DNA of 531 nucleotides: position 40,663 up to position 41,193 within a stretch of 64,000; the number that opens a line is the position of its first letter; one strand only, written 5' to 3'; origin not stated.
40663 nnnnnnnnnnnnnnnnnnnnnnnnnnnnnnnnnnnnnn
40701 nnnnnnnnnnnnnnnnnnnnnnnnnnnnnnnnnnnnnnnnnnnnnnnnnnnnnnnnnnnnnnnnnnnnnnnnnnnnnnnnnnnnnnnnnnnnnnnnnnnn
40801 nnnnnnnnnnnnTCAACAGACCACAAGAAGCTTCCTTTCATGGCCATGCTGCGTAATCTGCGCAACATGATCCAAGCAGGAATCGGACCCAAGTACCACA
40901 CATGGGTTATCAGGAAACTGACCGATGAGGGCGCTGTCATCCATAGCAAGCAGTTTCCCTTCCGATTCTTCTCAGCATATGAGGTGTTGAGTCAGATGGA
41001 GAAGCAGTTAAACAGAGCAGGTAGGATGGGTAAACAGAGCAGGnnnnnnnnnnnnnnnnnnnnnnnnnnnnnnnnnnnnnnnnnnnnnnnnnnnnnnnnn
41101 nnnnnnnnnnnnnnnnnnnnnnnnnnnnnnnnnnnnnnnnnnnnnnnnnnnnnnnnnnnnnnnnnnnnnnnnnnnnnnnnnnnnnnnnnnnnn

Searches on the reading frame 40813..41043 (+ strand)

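Call 37: search_protein_families(library=pfam, proteins=[window:40813-41043:+], max_evalue=0.001)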
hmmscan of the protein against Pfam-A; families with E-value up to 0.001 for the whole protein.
window:40813-41043:+ (77 aa): 1 family
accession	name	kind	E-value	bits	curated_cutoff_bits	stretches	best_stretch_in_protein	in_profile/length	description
PF05731.17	TROVE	-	6.9e-21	75.4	23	1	3-70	298-365/442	TROVE domain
